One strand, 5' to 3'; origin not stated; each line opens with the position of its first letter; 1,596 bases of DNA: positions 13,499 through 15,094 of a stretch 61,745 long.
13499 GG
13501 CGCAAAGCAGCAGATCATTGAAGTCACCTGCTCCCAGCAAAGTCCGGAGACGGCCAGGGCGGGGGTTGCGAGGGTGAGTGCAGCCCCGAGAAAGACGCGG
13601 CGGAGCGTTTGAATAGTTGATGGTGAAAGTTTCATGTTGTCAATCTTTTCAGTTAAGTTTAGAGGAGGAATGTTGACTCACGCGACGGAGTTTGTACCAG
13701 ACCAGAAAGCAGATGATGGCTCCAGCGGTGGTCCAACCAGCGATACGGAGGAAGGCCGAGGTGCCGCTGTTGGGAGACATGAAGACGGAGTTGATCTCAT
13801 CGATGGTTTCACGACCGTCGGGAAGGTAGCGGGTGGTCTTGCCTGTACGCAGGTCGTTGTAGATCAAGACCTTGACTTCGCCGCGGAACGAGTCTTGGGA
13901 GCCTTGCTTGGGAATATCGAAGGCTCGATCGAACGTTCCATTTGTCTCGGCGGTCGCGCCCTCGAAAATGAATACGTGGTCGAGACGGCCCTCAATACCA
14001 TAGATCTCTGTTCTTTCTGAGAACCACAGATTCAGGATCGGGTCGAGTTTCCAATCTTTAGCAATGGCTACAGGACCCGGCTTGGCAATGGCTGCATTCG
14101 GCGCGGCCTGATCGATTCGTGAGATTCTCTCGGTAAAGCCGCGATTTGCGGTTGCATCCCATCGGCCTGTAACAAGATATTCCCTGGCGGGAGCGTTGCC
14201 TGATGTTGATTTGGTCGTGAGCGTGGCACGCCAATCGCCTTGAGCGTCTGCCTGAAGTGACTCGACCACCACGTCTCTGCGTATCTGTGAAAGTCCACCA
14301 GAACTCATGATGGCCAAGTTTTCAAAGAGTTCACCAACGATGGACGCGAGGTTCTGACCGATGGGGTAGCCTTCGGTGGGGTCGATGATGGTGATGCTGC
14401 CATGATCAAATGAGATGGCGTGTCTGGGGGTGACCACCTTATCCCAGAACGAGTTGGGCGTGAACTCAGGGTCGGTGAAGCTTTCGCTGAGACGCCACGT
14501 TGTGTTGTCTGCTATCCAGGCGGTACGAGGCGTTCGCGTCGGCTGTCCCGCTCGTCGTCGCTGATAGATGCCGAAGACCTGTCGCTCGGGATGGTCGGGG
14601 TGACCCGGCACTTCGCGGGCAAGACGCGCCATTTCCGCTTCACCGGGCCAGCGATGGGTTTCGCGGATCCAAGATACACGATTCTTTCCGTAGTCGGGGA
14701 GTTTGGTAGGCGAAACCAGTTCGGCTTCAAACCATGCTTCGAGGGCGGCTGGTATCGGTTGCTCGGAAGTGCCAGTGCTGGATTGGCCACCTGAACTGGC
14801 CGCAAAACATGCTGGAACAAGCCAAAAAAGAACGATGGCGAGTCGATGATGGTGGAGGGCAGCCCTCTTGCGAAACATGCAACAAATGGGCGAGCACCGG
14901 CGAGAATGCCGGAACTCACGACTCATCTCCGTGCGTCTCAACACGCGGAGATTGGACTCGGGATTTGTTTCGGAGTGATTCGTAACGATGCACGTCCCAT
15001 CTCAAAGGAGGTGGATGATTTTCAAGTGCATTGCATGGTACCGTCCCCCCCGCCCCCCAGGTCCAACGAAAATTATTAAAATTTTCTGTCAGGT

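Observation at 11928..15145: AT-richer three-gene island: orphan anchored protein, 10-Cys secreted protein and a MauE-pseudopilin fusion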

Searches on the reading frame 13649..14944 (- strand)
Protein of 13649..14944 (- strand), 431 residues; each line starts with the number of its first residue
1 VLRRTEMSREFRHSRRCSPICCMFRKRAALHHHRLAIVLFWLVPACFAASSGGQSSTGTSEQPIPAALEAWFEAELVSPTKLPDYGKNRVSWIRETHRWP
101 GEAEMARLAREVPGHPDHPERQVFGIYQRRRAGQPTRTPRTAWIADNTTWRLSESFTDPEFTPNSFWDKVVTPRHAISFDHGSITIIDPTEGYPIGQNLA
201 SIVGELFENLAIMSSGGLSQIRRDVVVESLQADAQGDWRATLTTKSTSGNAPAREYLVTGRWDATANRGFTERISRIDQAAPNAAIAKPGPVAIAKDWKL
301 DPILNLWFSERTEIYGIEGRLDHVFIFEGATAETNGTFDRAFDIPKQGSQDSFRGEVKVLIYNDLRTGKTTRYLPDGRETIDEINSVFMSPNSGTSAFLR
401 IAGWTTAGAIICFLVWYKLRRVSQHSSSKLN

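Call 3: search_protein_families(library=pfam, proteins=[window:13649-14944:-], max_evalue=1)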
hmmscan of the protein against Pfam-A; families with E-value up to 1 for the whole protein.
window:13649-14944:- (431 aa): 0 families

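Call 4: search_protein_families(library=ncbifam, proteins=[window:13649-14944:-], max_evalue=1)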
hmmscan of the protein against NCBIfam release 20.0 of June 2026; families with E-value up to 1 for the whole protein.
window:13649-14944:- (431 aa): 0 families

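Call 10: find_homologous_proteins(query=window:13649-14944:-)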
Query window:13649-14944:- (431 aa): 3 proteins with E <= 0.001 among 8000 candidates.
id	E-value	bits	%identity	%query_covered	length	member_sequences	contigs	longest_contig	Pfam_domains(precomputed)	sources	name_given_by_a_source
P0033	7.1e-277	936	99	95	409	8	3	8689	-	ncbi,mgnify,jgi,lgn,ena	mgnify:CR=1 FL=1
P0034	3.2e-86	308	44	83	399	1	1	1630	-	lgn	-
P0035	7.0e-86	307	42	87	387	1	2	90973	-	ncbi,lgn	-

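Call 28: search_protein_representatives(alignment_id=A1)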
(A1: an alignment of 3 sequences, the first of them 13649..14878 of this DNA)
Query: 3 sequences, 403 profile positions. Proteins with E-value up to 0.001 (for the whole library): 646; up to 1e-10: 426; up to 1e-30: 92. The best 150 are listed.
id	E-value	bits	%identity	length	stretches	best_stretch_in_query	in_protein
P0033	6.2e-216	733.6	-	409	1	1-402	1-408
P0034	3.0e-206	701.7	-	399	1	13-399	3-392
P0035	1.4e-198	676.5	-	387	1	1-402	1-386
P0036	5.7e-102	358.2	-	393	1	17-399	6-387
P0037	4.6e-58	213.7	-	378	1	35-394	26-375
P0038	2.3e-57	211.4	-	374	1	30-394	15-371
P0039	1.2e-56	209.0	-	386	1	12-397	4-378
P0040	1.6e-53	198.7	-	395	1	22-400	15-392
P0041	2.0e-53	198.4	-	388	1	20-395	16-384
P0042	8.3e-53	196.4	-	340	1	29-350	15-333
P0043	9.7e-53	196.1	-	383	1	20-394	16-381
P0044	4.2e-52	194.0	-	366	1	34-397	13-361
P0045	3.9e-49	184.3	-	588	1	69-395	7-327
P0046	1.5e-48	182.4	-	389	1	26-400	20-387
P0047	4.5e-48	180.8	-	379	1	33-394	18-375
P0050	8.5e-46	173.3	-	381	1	10-390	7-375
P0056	6.1e-43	163.9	-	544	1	23-394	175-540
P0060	8.1e-41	156.9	-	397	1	24-392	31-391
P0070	8.3e-38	146.9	-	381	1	29-393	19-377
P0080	7.5e-37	143.8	-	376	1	20-394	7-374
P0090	3.2e-35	138.4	-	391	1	14-394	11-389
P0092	9.5e-35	136.9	-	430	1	20-394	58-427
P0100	5.0e-34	134.5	-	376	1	32-395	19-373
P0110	3.2e-32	128.6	-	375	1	41-395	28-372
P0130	6.2e-30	121.0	-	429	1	26-395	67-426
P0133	1.6e-29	119.6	-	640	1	13-394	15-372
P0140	5.1e-29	118.0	-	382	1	16-394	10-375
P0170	7.8e-26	107.5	-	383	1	36-395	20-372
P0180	2.1e-25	106.1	-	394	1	42-394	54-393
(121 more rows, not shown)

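Call 30: find_encoding_contigs(protein=P0037, flank=6000, max_places=2)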
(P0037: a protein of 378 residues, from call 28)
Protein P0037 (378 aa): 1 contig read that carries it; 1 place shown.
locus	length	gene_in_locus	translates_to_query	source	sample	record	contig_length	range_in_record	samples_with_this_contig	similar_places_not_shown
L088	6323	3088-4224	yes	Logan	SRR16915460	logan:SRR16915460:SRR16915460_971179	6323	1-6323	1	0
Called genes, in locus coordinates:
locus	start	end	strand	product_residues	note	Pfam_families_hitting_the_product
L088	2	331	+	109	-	?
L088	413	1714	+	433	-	-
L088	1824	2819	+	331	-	-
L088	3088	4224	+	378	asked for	-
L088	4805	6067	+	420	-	PF07291:MauE, PF07963:N_methyl (weak)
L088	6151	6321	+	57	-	?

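Call 31: search_protein_families(library=pfam, proteins=[P0045, P0056, P0133, P0092, P0130], max_evalue=0.01)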
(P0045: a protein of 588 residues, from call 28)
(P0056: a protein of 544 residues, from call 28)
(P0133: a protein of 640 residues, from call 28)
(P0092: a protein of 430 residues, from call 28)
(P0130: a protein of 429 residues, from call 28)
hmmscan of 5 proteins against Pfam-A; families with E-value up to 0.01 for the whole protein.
P0045 (588 aa): 1 family
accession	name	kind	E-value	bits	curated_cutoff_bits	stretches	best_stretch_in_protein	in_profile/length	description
PF07963.17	N_methyl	-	6.2e-05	22.8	21.2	1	339-360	5-26/27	Prokaryotic N-terminal methylation motif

P0056 (544 aa): 0 families

P0133 (640 aa): 1 family
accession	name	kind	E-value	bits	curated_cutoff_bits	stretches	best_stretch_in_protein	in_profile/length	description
PF07963.17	N_methyl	-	0.00033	20.6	21.2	1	382-407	1-26/27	Prokaryotic N-terminal methylation motif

P0092 (430 aa): 0 families

P0130 (429 aa): 0 families

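Call 32: find_encoding_contigs(protein=P0100, flank=6000, max_places=2)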
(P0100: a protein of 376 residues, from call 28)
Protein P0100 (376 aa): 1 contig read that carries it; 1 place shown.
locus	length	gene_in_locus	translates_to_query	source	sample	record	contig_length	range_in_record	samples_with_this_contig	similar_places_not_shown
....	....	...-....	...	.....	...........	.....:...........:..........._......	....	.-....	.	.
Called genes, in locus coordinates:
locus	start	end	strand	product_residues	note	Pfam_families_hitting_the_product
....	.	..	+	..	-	?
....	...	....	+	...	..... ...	-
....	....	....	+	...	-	-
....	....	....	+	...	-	-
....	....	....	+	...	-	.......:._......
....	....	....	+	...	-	?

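Call 33: find_encoding_contigs(protein=P0180, flank=6000, max_places=2)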
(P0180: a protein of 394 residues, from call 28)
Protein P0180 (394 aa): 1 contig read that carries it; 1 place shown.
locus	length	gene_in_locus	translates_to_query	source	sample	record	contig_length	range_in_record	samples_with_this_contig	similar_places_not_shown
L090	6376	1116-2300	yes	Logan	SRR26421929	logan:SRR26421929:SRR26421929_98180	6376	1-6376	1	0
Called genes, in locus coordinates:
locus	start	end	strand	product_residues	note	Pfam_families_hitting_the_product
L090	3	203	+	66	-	?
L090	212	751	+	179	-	-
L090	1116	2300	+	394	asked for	-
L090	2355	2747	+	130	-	-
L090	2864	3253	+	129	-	-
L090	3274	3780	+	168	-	PF07291:MauE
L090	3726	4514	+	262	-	-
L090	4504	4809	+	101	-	-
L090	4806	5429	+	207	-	PF23471:Cap15_TM (weak), PF18153:Cap15_CD_rec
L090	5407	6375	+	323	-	?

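Call 36: search_protein_families(library=padloc, proteins=[window:13649-14878:-], max_evalue=1)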
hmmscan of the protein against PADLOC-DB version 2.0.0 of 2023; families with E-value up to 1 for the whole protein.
window:13649-14878:- (409 aa): 0 families

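Call 40: find_related_loci(query=A4, collection=metagenome_contigs, flank=6000)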
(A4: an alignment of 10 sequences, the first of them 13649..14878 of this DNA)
Query A4 (409 aa) in metagenome_contigs; peptide patterns used: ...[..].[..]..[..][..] (x = any residue, [..] = any of these).
170 stretches matched a pattern; 15 encode a relative of the query (tblastn E <= 1e-3); 15 distinct loci.
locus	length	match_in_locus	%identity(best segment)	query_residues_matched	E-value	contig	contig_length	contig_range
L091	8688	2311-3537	99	1-409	0e+0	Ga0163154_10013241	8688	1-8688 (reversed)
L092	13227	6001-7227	99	1-409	0e+0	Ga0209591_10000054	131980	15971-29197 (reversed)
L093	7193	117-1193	30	39-406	2e-45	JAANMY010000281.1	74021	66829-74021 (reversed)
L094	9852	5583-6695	30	15-399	3e-37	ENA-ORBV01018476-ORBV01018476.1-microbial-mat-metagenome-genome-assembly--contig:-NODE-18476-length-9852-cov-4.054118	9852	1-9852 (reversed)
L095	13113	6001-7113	30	15-399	3e-37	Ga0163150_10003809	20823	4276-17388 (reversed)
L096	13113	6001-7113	30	15-399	3e-37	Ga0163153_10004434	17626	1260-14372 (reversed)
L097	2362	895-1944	30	35-392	4e-37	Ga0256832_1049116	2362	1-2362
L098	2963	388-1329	28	24-346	1e-30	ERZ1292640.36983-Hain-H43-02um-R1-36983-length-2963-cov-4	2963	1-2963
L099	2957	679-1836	26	1-400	2e-20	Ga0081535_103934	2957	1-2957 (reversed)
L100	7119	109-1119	26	47-398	7e-20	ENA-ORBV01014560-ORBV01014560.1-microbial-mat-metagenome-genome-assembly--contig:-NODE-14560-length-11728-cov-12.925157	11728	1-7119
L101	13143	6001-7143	24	12-404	2e-13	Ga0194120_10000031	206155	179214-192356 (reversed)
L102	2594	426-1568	24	12-404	1e-13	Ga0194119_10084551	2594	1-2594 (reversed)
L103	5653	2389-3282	25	86-399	6e-11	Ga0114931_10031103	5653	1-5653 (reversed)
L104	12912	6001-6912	24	78-399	1e-10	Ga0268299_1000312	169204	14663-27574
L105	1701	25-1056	24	45-399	9e-9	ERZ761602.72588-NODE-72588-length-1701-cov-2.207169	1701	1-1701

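Call 46: search_solved_structures(query=A3, max_evalue=1)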
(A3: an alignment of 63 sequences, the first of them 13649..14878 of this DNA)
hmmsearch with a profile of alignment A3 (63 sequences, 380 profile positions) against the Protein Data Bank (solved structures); distinct sequences matched with E-value up to 1: 2.
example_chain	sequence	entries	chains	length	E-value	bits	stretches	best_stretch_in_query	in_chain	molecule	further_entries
3k3d_A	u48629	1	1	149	0.17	13.8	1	110-136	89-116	Protein Rv1364c/MT1410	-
9pv2_A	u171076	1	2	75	0.4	12.6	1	25-76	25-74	Cell cycle protein GpsB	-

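Call 48: predict_structure(alignment_id=A3)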
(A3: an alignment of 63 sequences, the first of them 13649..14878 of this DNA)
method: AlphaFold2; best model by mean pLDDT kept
length: 409 residues; sequences in the alignment: 63
mean_pLDDT: 89.4   pTM: 0.82
mean pLDDT of the five models: 89.4, 88.5, 88.5, 88.0, 87.9
residues with pLDDT >= 90: 313; 70-90: 36; 50-70: 51; < 50: 9
segments of 3 or more residues with pLDDT < 50: 1-3, 30-34
pLDDT, mean of each block of 10 residues (from residue 1): 51 59 53 51 86 83 96 98 98 98 98 98 97 97 98 98 97 94 95 94 93 95 86 95 96 80 74 98 98 95 98 98 98 98 97 98 84 72 97 97 81
secondary structure, 60 per line:
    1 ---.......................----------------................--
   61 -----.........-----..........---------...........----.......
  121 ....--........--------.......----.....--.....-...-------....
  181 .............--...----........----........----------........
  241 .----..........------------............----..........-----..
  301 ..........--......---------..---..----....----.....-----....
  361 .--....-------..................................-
elements in order: H4-26 H43-58 E66-74 H80-89 H99-109 E114-124 E127-134 E143-149 E154-158 E161-165 H177-193 E203-210 E215-222 E233-241 E246-255 E268-279 E284-293 E299-310 H313-318 E339-342 E347-351 E357-361 H364-367 H375-408

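Call 51: fold_search(model_id=the predicted structure, library=pdb)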
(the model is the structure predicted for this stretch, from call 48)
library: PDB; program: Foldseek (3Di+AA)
matches with E <= 10: 778; with E <= 0.001: 5
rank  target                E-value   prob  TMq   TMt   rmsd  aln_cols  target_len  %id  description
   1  9tp6_B                4.5e-06  1.00  0.30  0.45   8.2       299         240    8  Structure of LolA3 from Porphyromonas gingivalis (released 2026-02-18)
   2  9tp6_A                1.8e-05  1.00  0.28  0.42  10.3       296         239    7  Structure of LolA3 from Porphyromonas gingivalis (released 2026-02-18)
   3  3bk5                  2.0e-05  1.00  0.30  0.45   8.7       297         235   10  Crystal structure of putative outer membrane lipoprotein-sorting protein domain from Vibrio parahaemolyticus (released 2008-02-05)
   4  2yzy                  1.4e-04  1.00  0.21  0.39   8.1       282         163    7  Crystal structure of uncharacterized conserved protein from Thermus thermophilus HB8 (released 2007-11-06)
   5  4qa8                  4.6e-04  0.99  0.24  0.38  11.4       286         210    9  Crystal structure of LprF from Mycobacterium bovis (released 2014-10-22)
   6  6x04_E                1.4e-03  0.80  0.13  0.17  21.4       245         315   10  Nup133 (aa55-481) from S. cerevisiae bound by VHH-SAN5 (released 2020-12-09)
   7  2v43_C                2.1e-03  0.96  0.23  0.31  15.6       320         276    9  Crystal structure of RseB: a sensor for periplasmic stress response in E. coli (released 2007-08-28)
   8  6x04_K                3.1e-03  0.72  0.13  0.16  20.8       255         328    9  Nup133 (aa55-481) from S. cerevisiae bound by VHH-SAN5 (released 2020-12-09)
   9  3g4e_A                3.3e-03  0.18  0.09  0.11  17.3       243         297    6  Crystal structure of human senescence marker protein-30(SMP30)(Calcium bound) (released 2010-02-02)
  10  8i34_B                4.1e-03  0.97  0.22  0.40   8.9       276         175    5  The crystal structure of EPD-BCP1 from a marine sponge (released 2023-08-16)
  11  6x04_G                4.6e-03  0.72  0.13  0.16  20.9       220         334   10  Nup133 (aa55-481) from S. cerevisiae bound by VHH-SAN5 (released 2020-12-09)
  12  6x04_C                5.4e-03  0.57  0.13  0.15  21.8       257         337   10  Nup133 (aa55-481) from S. cerevisiae bound by VHH-SAN5 (released 2020-12-09)
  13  9a0f_K1               6.4e-03  0.54  0.12  0.06  21.5       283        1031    9  Integrative model of the wild type yeast nuclear pore complex (released 2020-08-28)
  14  7tbi_Q2               7.5e-03  0.51  0.13  0.06  21.4       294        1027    8  Composite structure of the S. cerevisiae nuclear pore complex (NPC) (released 2022-06-15)
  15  8pty_A                8.4e-03  0.35  0.13  0.09  22.2       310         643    8  Cryo-EM structure of human Elp123 in complex with 5'-deoxyadenosine and methionine (released 2024-04-17)
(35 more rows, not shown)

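Call 53: list_cluster_members(proteins=[P0033, P0002, P0035, P0001])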
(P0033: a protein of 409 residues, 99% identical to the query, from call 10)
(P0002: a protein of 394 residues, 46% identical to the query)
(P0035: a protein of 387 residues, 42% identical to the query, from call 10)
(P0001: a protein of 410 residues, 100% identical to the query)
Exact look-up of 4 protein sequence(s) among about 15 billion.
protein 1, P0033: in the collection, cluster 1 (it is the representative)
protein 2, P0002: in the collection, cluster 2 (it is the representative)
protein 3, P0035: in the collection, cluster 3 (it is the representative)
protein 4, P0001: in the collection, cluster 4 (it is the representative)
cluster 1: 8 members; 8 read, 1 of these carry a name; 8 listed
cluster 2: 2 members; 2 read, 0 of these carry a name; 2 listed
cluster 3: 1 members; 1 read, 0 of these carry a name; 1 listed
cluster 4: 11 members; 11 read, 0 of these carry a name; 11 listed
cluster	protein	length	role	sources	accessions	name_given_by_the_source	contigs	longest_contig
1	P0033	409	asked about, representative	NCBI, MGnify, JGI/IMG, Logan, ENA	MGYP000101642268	CR=1 FL=1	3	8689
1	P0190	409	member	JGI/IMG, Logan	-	-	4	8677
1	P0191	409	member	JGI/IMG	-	-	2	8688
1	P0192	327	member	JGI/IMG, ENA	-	-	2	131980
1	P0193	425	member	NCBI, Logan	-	-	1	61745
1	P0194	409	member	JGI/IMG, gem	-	-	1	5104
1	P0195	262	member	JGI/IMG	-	-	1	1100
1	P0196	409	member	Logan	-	-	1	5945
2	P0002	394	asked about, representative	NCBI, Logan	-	-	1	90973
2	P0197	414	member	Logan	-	-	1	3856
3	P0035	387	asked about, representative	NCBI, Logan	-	-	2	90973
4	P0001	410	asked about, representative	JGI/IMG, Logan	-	-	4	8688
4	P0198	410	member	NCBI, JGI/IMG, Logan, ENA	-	-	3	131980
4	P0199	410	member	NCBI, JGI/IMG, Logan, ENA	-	-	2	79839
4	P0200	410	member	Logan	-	-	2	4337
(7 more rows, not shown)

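Call 83: list_cluster_members(proteins=[P0036, P0040, P0050, P0060, P0070, P0080, P0090, P0110, P0140, P0170])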
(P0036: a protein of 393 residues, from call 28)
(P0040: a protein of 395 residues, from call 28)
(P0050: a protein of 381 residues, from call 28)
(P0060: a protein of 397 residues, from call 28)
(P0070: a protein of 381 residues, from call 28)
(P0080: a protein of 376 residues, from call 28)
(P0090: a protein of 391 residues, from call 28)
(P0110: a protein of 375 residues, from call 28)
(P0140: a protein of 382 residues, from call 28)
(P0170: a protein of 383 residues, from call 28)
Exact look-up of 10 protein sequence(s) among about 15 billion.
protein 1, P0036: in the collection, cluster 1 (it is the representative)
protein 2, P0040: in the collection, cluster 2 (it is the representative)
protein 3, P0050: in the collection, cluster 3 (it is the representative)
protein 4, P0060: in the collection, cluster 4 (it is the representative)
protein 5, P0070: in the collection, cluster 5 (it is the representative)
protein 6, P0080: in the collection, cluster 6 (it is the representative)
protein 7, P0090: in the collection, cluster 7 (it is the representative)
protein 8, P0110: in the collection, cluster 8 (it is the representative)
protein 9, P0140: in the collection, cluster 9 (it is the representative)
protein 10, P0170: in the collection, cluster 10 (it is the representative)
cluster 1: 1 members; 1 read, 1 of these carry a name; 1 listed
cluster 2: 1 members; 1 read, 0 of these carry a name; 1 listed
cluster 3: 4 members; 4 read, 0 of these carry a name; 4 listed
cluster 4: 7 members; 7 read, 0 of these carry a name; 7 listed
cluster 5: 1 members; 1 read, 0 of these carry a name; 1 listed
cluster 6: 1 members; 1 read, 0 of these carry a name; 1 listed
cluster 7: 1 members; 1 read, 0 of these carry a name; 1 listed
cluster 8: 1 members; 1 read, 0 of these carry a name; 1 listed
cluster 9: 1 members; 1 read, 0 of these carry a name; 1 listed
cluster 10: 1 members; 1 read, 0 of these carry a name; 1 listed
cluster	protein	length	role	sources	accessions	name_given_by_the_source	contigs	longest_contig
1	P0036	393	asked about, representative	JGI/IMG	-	hypothetical protein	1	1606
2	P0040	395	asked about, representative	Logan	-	-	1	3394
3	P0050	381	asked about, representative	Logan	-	-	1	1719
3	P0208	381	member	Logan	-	-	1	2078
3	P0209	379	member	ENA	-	-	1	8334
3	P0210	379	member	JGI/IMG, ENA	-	-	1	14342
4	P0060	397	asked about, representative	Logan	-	-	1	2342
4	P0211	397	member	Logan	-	-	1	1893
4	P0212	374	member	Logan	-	-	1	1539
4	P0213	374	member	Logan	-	-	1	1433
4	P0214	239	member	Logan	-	-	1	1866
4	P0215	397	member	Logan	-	-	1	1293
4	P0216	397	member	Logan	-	-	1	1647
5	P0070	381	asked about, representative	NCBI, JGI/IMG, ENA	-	-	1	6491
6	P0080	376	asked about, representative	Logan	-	-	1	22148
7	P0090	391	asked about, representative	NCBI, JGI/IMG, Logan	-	-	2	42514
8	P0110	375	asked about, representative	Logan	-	-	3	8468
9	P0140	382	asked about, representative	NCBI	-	-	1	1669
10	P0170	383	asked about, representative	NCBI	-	-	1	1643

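Call 84: find_encoding_contigs(protein=P0090, flank=5000, max_places=1)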
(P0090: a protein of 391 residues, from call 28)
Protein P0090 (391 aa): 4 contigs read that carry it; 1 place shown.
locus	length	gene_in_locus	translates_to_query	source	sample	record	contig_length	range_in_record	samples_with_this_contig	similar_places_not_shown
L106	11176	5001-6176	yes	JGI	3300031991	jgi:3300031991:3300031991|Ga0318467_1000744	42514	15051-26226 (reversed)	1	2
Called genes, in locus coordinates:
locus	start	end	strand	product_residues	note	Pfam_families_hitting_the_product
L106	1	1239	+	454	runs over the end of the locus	PF25917:BSH_RND (faint), PF25973:BSH_CzcB, PF25954:Beta-barrel_RND_2, PF25975:CzcB_C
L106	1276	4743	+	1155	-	PF00873:ACR_tran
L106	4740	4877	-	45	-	-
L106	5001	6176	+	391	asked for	-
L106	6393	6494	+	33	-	-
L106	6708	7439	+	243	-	-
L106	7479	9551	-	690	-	PF00595:PDZ (faint), PF02225:PA, PF04389:Peptidase_M28, PF13180:PDZ_2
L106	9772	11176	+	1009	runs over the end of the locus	PF02347:GDC-P, PF21478:GcvP2_C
